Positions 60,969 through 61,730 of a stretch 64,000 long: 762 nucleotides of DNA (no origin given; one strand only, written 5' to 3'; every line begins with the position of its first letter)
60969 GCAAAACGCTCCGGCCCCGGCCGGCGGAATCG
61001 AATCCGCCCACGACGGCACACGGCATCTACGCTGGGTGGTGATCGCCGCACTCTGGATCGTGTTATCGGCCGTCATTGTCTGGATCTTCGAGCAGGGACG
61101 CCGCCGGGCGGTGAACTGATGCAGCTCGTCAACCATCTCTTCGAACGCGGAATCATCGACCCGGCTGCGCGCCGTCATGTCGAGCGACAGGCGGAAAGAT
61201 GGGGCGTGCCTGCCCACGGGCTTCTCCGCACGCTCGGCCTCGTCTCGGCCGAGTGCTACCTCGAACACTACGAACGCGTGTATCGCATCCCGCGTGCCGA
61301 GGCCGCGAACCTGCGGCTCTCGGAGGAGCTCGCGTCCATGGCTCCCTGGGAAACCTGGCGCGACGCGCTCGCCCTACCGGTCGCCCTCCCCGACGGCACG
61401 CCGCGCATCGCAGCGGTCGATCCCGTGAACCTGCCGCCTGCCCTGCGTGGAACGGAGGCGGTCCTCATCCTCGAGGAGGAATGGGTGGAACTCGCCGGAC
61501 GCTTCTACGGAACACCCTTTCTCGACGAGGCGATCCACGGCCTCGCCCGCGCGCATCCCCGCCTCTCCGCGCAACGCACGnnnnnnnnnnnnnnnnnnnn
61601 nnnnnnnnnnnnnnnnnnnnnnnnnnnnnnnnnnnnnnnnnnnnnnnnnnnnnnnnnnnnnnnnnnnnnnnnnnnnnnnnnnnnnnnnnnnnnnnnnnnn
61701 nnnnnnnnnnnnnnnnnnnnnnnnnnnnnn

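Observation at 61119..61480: T2SSE_N/MshEN-like domain at the N-terminus of a GT2 synthase, with non-canonical ligand motifs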

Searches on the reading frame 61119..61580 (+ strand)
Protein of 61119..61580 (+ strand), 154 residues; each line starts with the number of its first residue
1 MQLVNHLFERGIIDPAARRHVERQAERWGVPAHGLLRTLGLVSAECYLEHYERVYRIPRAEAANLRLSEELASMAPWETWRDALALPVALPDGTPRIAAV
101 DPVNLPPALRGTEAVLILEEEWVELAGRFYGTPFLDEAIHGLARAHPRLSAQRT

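Call 3: search_protein_families(library=pfam, proteins=[window:61119-61580:+], max_evalue=10)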
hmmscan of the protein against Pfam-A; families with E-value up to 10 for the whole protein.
window:61119-61580:+ (154 aa): 3 families
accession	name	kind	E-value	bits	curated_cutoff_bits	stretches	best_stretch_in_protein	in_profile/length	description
PF05157.20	MshEN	-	5.6e-06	26.7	23.1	1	55-131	1-85/90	MshEN domain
PF14213.11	DUF4325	-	0.029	14.5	23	1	129-148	28-47/64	STAS-like domain of unknown function (DUF4325)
PF07836.16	DmpG_comm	-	0.078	13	27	1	19-40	21-42/63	DmpG-like communication domain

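Call 4: search_protein_families(library=ncbifam, proteins=[window:61119-61580:+], max_evalue=10)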
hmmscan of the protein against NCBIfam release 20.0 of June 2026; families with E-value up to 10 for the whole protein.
window:61119-61580:+ (154 aa): 1 family
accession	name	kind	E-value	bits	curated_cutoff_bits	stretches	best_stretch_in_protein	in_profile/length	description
TIGR02538.1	type_IV_pilB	equivalog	0.027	13.1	675.65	1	3-105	2-104/564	type IV-A pilus assembly ATPase PilB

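Call 6: search_solved_structures(query=window:61119-61580:+, max_evalue=10, show_alignments=4)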
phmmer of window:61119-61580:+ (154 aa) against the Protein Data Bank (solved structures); distinct sequences matched with E-value up to 10: 5.
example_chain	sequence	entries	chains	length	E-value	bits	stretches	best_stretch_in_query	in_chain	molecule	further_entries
9g1w_A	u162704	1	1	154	0.0064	19.7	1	8-105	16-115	Type IV pilus assembly ATPase PilB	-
6f8l_G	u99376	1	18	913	0.077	16.2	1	8-104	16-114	Type IV pilus assembly protein PilF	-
4lrs_A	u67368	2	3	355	0.25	14.5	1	19-40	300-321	4-hydroxy-2-oxovalerate aldolase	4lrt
9i0g_A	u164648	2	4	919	1.2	12.2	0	18-54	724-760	Nitrogenase iron-molybdenum cofactor biosynthesis protein NifE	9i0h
4jn6_A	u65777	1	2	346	1.6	11.9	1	18-40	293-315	4-hydroxy-2-oxovalerate aldolase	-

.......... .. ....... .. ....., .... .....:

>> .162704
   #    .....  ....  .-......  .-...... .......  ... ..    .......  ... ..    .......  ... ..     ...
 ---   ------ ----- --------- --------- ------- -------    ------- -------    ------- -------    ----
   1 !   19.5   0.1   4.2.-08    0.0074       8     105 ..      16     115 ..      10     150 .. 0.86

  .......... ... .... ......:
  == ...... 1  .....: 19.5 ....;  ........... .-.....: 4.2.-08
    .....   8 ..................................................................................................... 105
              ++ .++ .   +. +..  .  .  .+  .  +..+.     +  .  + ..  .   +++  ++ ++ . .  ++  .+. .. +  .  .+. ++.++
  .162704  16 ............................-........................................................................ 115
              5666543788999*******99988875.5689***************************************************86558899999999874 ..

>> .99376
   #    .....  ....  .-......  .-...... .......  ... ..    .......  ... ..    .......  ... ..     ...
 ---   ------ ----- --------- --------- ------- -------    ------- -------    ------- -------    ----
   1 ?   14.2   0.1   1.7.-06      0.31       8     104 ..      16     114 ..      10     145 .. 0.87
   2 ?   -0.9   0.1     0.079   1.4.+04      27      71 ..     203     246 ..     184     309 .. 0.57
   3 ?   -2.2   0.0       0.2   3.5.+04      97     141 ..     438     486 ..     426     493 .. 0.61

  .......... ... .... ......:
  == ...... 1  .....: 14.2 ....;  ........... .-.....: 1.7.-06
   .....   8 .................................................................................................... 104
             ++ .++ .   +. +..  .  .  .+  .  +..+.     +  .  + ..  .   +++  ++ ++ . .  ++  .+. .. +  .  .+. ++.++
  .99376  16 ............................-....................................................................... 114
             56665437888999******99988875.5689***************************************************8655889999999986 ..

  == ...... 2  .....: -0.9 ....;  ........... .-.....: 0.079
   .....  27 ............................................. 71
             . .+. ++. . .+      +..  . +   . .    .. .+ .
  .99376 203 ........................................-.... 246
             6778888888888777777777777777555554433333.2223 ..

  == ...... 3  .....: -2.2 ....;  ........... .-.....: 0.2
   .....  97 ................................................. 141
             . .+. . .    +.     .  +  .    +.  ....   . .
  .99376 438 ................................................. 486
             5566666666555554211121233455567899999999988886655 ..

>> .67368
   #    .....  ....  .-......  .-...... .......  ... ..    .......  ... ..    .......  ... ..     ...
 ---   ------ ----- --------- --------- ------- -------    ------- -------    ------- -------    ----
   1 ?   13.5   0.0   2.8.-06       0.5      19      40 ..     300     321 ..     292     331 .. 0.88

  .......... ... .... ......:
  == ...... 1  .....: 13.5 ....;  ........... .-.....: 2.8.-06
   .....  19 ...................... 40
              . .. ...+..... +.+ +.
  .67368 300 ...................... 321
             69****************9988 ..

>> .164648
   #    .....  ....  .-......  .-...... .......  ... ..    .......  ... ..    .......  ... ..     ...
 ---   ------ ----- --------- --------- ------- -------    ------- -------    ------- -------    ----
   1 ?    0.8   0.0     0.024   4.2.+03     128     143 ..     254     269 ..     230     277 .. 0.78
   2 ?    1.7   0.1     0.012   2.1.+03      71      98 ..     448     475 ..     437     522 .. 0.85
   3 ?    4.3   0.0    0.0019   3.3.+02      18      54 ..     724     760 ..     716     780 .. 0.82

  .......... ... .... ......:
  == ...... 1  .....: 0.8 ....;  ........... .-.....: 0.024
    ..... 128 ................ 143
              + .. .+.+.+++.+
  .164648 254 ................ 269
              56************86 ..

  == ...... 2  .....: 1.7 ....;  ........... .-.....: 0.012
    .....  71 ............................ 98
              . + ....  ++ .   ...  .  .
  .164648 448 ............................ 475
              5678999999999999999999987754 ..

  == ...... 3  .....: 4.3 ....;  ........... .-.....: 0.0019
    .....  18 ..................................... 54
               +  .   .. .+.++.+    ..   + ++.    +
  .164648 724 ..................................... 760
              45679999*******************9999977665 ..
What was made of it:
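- Checked: Direct sequence matches to solved structures are weak (PilB N-domain 9g1w, E=0.006, call 6).
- Tried and rejected: Direct phmmer of the query N-domain against the PDB is only marginal (E=0.006, call 6).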

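Call 30: predict_structure(alignment_id=A1)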
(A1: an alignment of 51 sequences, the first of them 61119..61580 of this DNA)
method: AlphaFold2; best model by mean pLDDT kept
length: 154 residues; sequences in the alignment: 51
mean_pLDDT: 93.5   pTM: 0.84
mean pLDDT of the five models: 93.5, 92.3, 92.2, 91.9, 90.2
residues with pLDDT >= 90: 129; 70-90: 20; 50-70: 5; < 50: 0
segments of 3 or more residues with pLDDT < 50: none
pLDDT, mean of each block of 10 residues (from residue 1): 95 98 96 95 98 98 97 96 97 98 96 97 96 82 76 58
secondary structure, 60 per line:
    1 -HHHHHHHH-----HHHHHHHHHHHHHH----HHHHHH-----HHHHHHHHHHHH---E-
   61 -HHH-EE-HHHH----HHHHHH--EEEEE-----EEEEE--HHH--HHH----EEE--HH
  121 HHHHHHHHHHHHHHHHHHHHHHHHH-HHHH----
elements in order: H2-9 H15-28 H33-38 H44-55 H69-72 H77-82 E85-89 E95-99 E114-116 H119-145 H147-150
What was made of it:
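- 61119..61568 (+): MshEN-fold N-terminal domain (residues 1 to ~150): four-helix bundle (H2-9, H15-28, H33-38, H44-55), an alpha/beta subdomain, and a long helix (119-145) leading to the membrane. AF2 pLDDT 93.5, call 30.
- On MshEN / T2SSE_N domain (PF05157): AF2 pLDDT 93.5 with four helices at 2-55 plus strands at 85-116 (call 30).
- Checked: The AlphaFold2 model of residues 1-154 is confident (pLDDT 93.5, call 30).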

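Call 33: fold_search(model_id=the predicted structure, library=pdb)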
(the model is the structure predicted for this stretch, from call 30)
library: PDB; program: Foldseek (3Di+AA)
matches with E <= 10: 151; with E <= 0.001: 15
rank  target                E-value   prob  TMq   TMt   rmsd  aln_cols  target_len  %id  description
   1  5htl_B                5.3e-06  1.00  0.64  0.69   3.8       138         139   22  Structure of MshE with cdg (released 2016-10-05)
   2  9g1w_MODEL_1_A        1.5e-05  1.00  0.64  0.64   4.1       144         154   19  NMR solution structure of the Thermus thermophilus PilF-GSPIIA domain (released 2025-05-21)
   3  7lko_A                1.9e-05  1.00  0.61  0.63   5.1       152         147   16  The PilB(N-terminal)-PilZ complex of the Type IV pilus from Xanthomonas citri (2.9 A) (released 2021-08-11)
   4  7lkn_A                3.7e-05  1.00  0.59  0.61   5.3       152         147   14  The PilB(N-terminal_P70S mutant)-PilZ complex (SeMet) (released 2021-08-11)
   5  7lkm_A                6.5e-05  1.00  0.56  0.57   6.1       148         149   13  The PilB(N-terminal_P70S mutant)-PilZ complex of the Type IV pilus from Xanthomonas citri (released 2021-08-11)
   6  7lkm_B                1.2e-04  1.00  0.57  0.59   5.6       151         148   14  The PilB(N-terminal_P70S mutant)-PilZ complex of the Type IV pilus from Xanthomonas citri (released 2021-08-11)
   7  5htl_A                1.4e-04  1.00  0.61  0.66   4.2       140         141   23  Structure of MshE with cdg (released 2016-10-05)
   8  8pdk_A                4.6e-04  1.00  0.62  0.67   3.9       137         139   20  X-ray structure of the Thermus thermophilus PilF-GSPIIB domain in the c-di-GMP bound state (released 2024-06-26)
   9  6ejf_G                5.8e-04  1.00  0.62  0.65   4.6       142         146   18  Thermus thermophilus PilF ATPase (apoprotein form) (released 2018-08-01)
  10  9gl5_A                6.2e-04  1.00  0.62  0.68   3.9       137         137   20  X-ray structure of the Thermus thermophilus Q190E mutant of the PilF-GSPIIB domain in the c-di-GMP bound state (released 2025-06-25)
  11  9glg_A                6.2e-04  1.00  0.62  0.68   3.9       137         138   20  X-ray structure of the Thermus thermophilus Q218E mutant of the PilF-GSPIIB domain in the c-di-GMP bound state (released 2025-06-25)
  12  8pdk_B                7.0e-04  1.00  0.60  0.66   3.9       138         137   20  X-ray structure of the Thermus thermophilus PilF-GSPIIB domain in the c-di-GMP bound state (released 2024-06-26)
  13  9glg_B                7.0e-04  1.00  0.60  0.66   4.0       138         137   20  X-ray structure of the Thermus thermophilus Q218E mutant of the PilF-GSPIIB domain in the c-di-GMP bound state (released 2025-06-25)
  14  8pfa_A                7.5e-04  1.00  0.62  0.68   3.9       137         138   20  X-ray structure of the Thermus thermophilus K167R mutant of the PilF-GSPIIB domain in the c-di-GMP bound state (released 2024-06-26)
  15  8pfa_B                9.0e-04  1.00  0.60  0.66   3.9       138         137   20  X-ray structure of the Thermus thermophilus K167R mutant of the PilF-GSPIIB domain in the c-di-GMP bound state (released 2024-06-26)
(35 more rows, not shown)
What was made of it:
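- On MshEN / T2SSE_N domain (PF05157): The top 20 Foldseek PDB hits are all MshEN-type, led by 5HTL at E=5e-6 (call 33).
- Closest known: Degenerate MshEN domains: XpsE N-domain. Same: The same fold (call 33).
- Checked: Its 20 best PDB matches are all MshEN-type domains, led by 5HTL MshE+c-di-GMP (E=5e-6, TM 0.64/0.69); the next hit has E>2 (call 33).
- The X. citri PilB N-domain binds the PilZ protein (7LKO among the top fold hits, call 33).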
